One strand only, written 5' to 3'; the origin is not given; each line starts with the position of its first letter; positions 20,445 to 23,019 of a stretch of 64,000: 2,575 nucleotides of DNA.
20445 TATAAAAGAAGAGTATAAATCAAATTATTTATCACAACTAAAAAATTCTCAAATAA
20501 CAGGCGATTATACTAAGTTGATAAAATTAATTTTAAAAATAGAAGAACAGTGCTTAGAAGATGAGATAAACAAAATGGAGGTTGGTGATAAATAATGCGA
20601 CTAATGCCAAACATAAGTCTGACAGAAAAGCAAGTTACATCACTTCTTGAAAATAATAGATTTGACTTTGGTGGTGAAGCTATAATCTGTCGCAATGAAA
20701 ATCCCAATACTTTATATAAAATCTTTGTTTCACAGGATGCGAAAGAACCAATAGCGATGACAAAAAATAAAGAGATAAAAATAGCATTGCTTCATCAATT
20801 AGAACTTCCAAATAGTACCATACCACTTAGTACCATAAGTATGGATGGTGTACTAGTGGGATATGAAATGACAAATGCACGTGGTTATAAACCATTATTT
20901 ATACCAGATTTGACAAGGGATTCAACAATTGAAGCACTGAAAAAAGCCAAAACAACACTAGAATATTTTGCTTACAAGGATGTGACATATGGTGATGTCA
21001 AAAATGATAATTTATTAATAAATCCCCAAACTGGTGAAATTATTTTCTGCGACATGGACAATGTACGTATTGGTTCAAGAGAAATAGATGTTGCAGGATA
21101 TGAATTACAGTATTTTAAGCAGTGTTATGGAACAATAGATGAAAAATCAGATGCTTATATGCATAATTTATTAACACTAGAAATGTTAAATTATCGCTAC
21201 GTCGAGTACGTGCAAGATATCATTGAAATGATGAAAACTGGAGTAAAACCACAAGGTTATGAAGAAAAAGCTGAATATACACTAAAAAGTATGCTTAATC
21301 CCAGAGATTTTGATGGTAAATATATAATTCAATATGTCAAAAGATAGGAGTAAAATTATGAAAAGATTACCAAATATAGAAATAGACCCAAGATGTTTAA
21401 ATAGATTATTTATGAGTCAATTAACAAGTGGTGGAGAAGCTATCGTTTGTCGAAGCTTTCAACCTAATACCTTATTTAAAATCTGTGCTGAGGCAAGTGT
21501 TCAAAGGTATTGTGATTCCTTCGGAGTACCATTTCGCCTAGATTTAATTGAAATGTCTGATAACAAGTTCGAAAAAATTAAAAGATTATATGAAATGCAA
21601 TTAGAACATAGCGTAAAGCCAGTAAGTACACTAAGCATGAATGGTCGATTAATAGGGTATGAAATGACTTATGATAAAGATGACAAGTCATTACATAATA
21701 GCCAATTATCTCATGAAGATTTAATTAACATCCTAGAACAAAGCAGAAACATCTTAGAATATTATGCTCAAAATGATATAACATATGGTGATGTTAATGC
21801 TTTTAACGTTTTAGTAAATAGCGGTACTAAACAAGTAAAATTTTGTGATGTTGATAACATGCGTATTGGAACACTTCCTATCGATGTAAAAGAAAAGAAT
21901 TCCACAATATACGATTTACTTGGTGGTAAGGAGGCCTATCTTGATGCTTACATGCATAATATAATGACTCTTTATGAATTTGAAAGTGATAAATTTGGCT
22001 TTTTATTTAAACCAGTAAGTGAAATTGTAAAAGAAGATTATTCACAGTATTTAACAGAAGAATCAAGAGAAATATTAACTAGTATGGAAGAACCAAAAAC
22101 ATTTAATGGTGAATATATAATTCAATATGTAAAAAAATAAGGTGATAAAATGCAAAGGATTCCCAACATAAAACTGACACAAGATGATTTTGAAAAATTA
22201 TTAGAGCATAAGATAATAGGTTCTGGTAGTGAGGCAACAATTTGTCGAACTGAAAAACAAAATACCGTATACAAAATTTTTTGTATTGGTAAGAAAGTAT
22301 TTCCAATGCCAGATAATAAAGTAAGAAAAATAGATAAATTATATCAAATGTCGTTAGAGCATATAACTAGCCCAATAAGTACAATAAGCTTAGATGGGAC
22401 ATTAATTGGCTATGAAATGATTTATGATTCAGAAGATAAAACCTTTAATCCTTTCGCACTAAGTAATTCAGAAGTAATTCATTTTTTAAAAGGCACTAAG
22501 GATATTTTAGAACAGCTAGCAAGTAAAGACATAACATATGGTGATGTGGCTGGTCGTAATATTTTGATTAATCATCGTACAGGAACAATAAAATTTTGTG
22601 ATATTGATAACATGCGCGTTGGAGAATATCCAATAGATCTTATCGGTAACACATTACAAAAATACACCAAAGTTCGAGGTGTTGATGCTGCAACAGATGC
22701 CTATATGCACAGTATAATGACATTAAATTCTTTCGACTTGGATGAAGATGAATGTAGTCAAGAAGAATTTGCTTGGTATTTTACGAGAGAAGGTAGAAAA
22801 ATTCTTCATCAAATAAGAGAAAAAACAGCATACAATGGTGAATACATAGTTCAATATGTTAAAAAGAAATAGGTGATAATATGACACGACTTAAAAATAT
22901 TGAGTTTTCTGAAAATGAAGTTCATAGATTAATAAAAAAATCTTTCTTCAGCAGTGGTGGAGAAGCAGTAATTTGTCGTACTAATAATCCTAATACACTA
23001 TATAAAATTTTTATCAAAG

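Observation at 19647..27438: Operon of an HTH-pseudoFic protein followed by nine tandem, diverged minimal kinase-like paralogs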

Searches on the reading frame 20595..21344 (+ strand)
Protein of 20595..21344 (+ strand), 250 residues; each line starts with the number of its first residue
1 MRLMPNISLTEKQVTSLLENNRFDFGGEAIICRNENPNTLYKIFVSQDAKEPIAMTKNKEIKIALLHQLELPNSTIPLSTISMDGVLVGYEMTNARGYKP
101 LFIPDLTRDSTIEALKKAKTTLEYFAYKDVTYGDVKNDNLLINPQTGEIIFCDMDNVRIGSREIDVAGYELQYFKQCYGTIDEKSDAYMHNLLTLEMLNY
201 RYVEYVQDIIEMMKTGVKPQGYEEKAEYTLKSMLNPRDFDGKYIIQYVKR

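Call 3: search_protein_families(library=pfam, proteins=[window:20595-21344:+], max_evalue=1)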
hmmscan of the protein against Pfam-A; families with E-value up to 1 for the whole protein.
window:20595-21344:+ (250 aa): 1 family
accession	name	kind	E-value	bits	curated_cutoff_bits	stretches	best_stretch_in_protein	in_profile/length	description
PF00069.31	Pkinase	-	0.012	15.4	31.7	1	108-159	97-147/263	Protein kinase domain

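Call 4: search_protein_families(library=ncbifam, proteins=[window:20595-21344:+], max_evalue=1)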
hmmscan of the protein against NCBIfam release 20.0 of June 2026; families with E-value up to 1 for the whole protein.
window:20595-21344:+ (250 aa): 1 family
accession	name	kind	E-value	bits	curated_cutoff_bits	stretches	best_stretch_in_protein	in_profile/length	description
NF046102.1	CellCycRegCcrZ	equivalog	0.011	15.2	400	1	129-177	154-201/260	cell cycle regulator CcrZ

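Call 7: search_solved_structures(query=A1, max_evalue=10, show_alignments=3)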
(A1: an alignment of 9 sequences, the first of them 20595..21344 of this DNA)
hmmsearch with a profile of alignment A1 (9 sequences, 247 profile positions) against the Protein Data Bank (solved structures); distinct sequences matched with E-value up to 10: 361 (the best 60 are shown).
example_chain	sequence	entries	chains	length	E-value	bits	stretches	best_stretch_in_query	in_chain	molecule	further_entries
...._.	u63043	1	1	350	0.00027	23.5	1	106-154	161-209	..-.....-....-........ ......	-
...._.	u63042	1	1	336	0.00029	23.4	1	106-154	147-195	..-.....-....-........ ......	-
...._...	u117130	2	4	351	0.00029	23.4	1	106-154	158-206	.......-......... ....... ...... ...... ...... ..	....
6wpp_A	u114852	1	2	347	0.00029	23.4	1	106-154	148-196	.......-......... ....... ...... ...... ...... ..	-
8yhw_A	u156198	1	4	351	0.00029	23.4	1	106-154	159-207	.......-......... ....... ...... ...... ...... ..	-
4dn5_A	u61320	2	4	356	0.0003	23.4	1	106-154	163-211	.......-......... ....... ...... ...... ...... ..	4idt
4idv_A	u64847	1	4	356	0.0003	23.4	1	106-154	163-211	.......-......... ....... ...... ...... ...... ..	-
6myn_A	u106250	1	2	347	0.0003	23.3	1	106-154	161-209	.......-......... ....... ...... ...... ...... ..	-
5t8o_A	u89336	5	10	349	0.00031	23.3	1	106-154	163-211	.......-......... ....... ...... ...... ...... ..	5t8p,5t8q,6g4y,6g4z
4g3c_A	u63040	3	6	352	0.00031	23.3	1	106-154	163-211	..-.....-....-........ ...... | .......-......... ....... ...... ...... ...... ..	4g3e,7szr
4g3d_A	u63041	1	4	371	0.00032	23.3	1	106-154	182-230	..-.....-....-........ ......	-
3zdu_A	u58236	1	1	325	0.001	21.6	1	23-171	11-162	CYCLIN-DEPENDENT KINASE-LIKE 3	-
6d5y_A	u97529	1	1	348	0.0035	19.8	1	97-167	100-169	Mitogen-activated protein kinase 1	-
5hd7_A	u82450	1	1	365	0.0039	19.7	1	97-167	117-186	Mitogen-activated protein kinase 1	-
9tu0_A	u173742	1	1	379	0.0067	18.9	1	97-167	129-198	Mitogen-activated protein kinase 3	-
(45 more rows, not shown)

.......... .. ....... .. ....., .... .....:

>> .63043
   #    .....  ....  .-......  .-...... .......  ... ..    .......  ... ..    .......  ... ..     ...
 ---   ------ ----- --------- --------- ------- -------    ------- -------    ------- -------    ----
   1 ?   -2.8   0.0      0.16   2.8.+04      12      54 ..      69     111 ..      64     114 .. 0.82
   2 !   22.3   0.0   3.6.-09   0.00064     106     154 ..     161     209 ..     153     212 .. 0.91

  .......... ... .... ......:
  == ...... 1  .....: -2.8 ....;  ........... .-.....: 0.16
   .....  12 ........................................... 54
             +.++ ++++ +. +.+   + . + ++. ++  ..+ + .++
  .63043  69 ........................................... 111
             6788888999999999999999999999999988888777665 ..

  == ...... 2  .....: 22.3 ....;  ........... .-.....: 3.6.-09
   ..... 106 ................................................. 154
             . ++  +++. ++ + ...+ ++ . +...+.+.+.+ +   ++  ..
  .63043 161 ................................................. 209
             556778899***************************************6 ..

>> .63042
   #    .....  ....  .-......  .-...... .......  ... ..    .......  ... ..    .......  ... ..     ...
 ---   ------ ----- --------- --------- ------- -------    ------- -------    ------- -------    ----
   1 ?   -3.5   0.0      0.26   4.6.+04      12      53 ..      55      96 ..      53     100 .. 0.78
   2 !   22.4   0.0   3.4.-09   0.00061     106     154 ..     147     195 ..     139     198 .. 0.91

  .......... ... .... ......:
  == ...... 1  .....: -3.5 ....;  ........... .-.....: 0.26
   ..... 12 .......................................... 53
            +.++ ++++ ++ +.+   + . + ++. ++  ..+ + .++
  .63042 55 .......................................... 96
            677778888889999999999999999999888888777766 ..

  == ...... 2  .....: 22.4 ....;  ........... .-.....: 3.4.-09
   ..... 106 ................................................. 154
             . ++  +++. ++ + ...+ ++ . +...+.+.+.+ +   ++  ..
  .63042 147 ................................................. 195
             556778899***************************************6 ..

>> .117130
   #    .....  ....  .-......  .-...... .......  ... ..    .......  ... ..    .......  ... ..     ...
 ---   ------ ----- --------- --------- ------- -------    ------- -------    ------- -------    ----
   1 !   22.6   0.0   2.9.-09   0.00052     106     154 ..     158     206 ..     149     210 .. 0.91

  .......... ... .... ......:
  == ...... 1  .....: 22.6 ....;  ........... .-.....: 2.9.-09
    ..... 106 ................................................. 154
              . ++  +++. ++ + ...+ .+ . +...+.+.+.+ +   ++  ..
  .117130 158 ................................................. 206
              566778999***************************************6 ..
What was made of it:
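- On Protein-kinase-like superfamily / ePK (Pkinase PF00069): They align to NIK's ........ and CDF (call 7).
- Residue mapping: the PDB profile search aligns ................kfCDi to NIK's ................alCDF (call 7).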

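Call 8: find_homologous_proteins(query=A1, max_evalue=0.001)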
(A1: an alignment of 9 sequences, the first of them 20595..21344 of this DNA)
Query A1 (9 sequences) (250 aa, profile of the alignment): 311 proteins with E <= 0.001 among 4068 candidates; the best 120 are listed.
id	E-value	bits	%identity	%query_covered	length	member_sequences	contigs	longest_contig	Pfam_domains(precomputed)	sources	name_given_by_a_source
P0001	3.2e-108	379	44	100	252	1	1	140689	PF00069.32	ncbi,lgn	-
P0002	4.9e-105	368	42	100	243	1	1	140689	-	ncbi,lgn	-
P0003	8.5e-105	368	45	100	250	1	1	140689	-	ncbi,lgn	-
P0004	1.9e-103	363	39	100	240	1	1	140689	-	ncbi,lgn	-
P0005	4.7e-103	362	37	100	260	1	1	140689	-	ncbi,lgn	-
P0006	1.0e-102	361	45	100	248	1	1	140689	-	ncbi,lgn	-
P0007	1.8e-101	357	100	100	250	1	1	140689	-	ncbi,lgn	-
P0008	2.8e-99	349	36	100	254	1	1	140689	-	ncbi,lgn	-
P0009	3.8e-99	349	40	100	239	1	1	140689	-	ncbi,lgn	-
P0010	1.3e-98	347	39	100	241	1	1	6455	-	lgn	-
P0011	4.1e-98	346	44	100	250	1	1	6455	-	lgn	-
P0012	4.6e-98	345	41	100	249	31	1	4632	-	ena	-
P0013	1.5e-97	344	44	100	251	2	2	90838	PF00069.32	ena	-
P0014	2.7e-97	343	40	100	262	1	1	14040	-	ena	-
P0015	3.0e-97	343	45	100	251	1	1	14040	-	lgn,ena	-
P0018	7.3e-97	342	45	100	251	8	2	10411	PF00069.32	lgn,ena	-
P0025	5.2e-95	335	43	100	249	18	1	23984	PF00069.32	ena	-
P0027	1.0e-94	334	44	100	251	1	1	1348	PF00069.32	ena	-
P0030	4.6e-94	332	41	100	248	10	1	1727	PF00069.32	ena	-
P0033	1.5e-93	331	75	100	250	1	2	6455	-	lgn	-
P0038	9.6e-93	328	42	100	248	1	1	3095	PF00069.32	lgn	-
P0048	6.8e-91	322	42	100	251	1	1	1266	PF00069.32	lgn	-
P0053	3.0e-90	320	36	100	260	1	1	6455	PF00069.32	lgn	-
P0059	1.3e-89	318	48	100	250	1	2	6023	PF00069.32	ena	-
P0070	1.7e-88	314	43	100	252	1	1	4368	PF00069.32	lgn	-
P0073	2.6e-88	313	42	100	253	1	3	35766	PF00069.32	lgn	-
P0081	5.1e-88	313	44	100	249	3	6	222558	-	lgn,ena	-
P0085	1.1e-87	311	44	100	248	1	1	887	PF00069.32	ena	-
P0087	1.2e-87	311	47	100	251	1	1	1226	PF00069.32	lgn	-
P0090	1.4e-87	311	66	98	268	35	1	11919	-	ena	-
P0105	3.9e-86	306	44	100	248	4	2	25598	PF00069.32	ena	-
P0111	8.0e-86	305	40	100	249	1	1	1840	PF00069.32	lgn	-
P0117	2.8e-85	304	43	100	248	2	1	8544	PF00069.32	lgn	-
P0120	3.4e-85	303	40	100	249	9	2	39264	PF07714.24,PF00069.32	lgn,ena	-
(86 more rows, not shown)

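Call 9: find_encoding_contigs(protein=P0007, flank=10000, max_places=4)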
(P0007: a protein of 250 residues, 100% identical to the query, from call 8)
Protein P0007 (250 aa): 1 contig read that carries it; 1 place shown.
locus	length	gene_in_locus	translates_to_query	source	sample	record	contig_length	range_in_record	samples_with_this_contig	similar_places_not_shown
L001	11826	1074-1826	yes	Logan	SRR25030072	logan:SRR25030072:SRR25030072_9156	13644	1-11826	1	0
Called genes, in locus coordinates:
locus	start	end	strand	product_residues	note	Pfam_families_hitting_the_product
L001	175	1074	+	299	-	PF02661:Fic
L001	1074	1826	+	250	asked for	-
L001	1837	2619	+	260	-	-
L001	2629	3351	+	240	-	-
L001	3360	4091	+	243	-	-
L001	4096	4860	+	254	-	-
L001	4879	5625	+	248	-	-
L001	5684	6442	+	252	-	PF00069:Pkinase (weak)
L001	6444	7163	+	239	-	-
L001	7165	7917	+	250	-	-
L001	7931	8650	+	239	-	PF01479:S4, PF22421:SYY_C-terminal, PF00849:PseudoU_synth_2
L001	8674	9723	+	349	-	PF00535:Glycos_transf_2, PF10111:Glyco_tranf_2_2, PF13641:Glyco_tranf_2_3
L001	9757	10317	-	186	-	-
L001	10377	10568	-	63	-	PF12837:Fer4_6 (faint), PF00037:Fer4 (faint), PF13459:Fer4_15, PF13370:Fer4_13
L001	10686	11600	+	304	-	-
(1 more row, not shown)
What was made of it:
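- Checked: Sizes are 239-260 aa, matching the independent gene calls on the identical Logan contig (call 9).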

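Call 10: find_encoding_contigs(protein=P0081, flank=10000, max_places=6)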
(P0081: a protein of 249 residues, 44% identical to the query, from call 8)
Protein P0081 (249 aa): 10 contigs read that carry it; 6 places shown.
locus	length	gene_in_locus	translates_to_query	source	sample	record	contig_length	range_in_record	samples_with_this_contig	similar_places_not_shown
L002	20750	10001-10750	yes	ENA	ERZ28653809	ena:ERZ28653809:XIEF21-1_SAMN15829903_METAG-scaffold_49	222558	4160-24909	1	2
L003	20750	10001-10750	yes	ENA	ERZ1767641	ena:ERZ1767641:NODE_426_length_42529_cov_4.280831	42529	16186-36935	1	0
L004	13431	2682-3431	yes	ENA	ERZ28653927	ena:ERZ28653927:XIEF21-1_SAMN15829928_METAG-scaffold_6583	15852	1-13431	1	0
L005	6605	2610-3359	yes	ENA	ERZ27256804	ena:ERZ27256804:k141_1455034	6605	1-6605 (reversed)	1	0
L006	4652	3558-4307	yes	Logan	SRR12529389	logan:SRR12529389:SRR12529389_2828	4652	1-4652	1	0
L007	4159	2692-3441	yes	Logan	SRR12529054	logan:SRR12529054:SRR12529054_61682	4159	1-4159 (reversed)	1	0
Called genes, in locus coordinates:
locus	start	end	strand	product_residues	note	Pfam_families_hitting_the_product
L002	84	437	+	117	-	-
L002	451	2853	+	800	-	-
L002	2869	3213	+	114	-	PF13780:DUF4176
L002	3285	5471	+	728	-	PF01841:Transglut_core (faint)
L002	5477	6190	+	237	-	PF23598:LRR_14 (faint)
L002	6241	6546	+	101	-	PF00367:PTS_EIIB (weak)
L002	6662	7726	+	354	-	PF00512:HisKA, PF02518:HATPase_c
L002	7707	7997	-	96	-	-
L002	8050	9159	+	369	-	PF02073:Peptidase_M29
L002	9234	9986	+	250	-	-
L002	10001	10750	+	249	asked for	-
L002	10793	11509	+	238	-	PF01479:S4, PF22421:SYY_C-terminal, PF00849:PseudoU_synth_2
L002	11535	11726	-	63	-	PF06902:Fer4_19 (weak), PF12837:Fer4_6 (faint), PF00037:Fer4 (weak), PF13459:Fer4_15, PF13370:Fer4_13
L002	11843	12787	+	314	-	-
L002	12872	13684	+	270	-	-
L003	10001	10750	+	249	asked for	-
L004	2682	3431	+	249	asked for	-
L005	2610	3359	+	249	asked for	-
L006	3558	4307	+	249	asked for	-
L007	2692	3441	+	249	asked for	-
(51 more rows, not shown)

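Call 24: search_protein_families(library=padloc, proteins=[window:20595-21344:+], max_evalue=0.1)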
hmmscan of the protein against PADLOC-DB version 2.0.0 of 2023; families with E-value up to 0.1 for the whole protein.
window:20595-21344:+ (250 aa): 0 families

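Call 25: search_protein_families(library=phrogs, proteins=[window:20595-21344:+], max_evalue=0.1)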
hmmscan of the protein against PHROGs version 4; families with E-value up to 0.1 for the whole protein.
window:20595-21344:+ (250 aa): 0 families

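Call 31: find_encoding_contigs(protein=P0033, flank=10000, max_places=4)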
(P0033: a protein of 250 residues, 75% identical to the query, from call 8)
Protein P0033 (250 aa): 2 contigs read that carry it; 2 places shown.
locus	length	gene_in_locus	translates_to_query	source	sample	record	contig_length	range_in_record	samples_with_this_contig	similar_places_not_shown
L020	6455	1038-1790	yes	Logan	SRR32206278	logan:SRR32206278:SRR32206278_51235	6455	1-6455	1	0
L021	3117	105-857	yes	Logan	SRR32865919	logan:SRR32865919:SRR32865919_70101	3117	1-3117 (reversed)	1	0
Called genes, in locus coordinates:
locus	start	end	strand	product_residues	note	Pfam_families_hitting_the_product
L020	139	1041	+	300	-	PF02661:Fic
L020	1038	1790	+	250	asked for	-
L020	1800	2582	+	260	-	-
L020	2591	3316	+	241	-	-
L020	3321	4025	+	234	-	-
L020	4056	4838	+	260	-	PF00069:Pkinase (faint)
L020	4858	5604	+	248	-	-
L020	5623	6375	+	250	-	-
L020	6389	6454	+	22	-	?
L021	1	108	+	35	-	?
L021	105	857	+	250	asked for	-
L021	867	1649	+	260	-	-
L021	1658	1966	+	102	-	-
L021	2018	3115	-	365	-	?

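Call 32: find_encoding_contigs(protein=P0090, flank=10000, max_places=4)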
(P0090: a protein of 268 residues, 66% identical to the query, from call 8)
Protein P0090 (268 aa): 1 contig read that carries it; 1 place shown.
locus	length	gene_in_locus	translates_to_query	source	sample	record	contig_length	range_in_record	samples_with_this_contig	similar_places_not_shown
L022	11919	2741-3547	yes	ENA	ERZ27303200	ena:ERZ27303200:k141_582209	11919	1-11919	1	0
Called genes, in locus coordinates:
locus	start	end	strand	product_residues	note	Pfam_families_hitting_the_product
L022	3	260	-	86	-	?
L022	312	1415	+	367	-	PF02073:Peptidase_M29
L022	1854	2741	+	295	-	PF02661:Fic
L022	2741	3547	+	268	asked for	-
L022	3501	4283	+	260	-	-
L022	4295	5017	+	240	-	-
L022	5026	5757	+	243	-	PF00069:Pkinase (weak)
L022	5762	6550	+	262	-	-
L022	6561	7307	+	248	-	PF00069:Pkinase (weak)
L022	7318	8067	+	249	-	-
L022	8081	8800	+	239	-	PF01479:S4, PF22421:SYY_C-terminal, PF00849:PseudoU_synth_2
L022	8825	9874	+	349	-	PF00535:Glycos_transf_2, PF10111:Glyco_tranf_2_2, PF13641:Glyco_tranf_2_3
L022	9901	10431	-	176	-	-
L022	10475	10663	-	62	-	PF12837:Fer4_6 (faint), PF00037:Fer4 (faint), PF13459:Fer4_15, PF13370:Fer4_13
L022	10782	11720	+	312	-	-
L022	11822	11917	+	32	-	?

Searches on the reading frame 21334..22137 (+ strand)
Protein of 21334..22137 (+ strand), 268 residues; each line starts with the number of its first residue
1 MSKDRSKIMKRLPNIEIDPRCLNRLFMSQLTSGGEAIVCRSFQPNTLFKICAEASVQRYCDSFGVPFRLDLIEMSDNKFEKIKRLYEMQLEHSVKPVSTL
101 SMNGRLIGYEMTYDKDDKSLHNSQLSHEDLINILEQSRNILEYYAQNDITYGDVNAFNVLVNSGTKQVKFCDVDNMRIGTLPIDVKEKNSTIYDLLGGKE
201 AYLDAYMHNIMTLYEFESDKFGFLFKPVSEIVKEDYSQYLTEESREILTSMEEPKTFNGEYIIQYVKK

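Call 3: search_protein_families(library=pfam, proteins=[window:21334-22137:+], max_evalue=1)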
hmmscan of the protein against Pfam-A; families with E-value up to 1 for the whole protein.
window:21334-22137:+ (268 aa): 3 families
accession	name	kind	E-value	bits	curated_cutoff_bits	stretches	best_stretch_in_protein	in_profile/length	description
PF07714.23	PK_Tyr_Ser-Thr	-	0.0058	16.4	23.1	1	113-173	95-146/258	Protein tyrosine and serine/threonine kinase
PF00069.31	Pkinase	-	0.019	14.8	31.7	1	121-173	91-142/263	Protein kinase domain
PF01163.29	RIO1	-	0.11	12.5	22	1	128-173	104-148/187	RIO domain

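Call 4: search_protein_families(library=ncbifam, proteins=[window:21334-22137:+], max_evalue=1)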
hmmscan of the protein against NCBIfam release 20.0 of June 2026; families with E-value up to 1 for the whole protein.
window:21334-22137:+ (268 aa): 1 family
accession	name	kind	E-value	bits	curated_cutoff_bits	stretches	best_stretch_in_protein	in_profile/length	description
NF038151.1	lanthi_synth_III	equivalog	0.16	10.3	575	1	128-173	336-380/833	class III lanthionine synthetase LanKC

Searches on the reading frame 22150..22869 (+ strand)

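Call 3: search_protein_families(library=pfam, proteins=[window:22150-22869:+], max_evalue=1)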
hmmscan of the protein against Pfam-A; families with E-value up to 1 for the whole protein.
window:22150-22869:+ (240 aa): 3 families
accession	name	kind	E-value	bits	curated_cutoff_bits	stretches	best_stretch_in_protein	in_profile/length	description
PF00069.31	Pkinase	-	0.00078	19.4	31.7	1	20-152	4-142/263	Protein kinase domain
PF07714.23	PK_Tyr_Ser-Thr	-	0.017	14.9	23.1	1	104-152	99-146/258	Protein tyrosine and serine/threonine kinase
PF04458.17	DUF505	-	0.035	12.9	28.7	1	179-226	362-410/622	Protein of unknown function (DUF505)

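Call 4: search_protein_families(library=ncbifam, proteins=[window:22150-22869:+], max_evalue=1)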
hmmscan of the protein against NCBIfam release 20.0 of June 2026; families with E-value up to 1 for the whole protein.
window:22150-22869:+ (240 aa): 0 families

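Call 24: search_protein_families(library=padloc, proteins=[window:22150-22869:+], max_evalue=0.1)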
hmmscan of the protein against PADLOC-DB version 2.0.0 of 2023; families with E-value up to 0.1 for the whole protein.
window:22150-22869:+ (240 aa): 2 families
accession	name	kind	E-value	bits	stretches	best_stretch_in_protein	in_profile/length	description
PDLC04138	mad6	-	0.0012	15.8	1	103-151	149-196/659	mads_6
PDLC04044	PD-T4-6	-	0.017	12.3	0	103-152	134-183/372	-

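Call 25: search_protein_families(library=phrogs, proteins=[window:22150-22869:+], max_evalue=0.1)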
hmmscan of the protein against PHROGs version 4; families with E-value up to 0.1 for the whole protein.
window:22150-22869:+ (240 aa): 1 family
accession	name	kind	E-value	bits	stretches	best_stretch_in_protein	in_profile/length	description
phrog_3145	-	unknown function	0.018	15.7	0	18-49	22-54/181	-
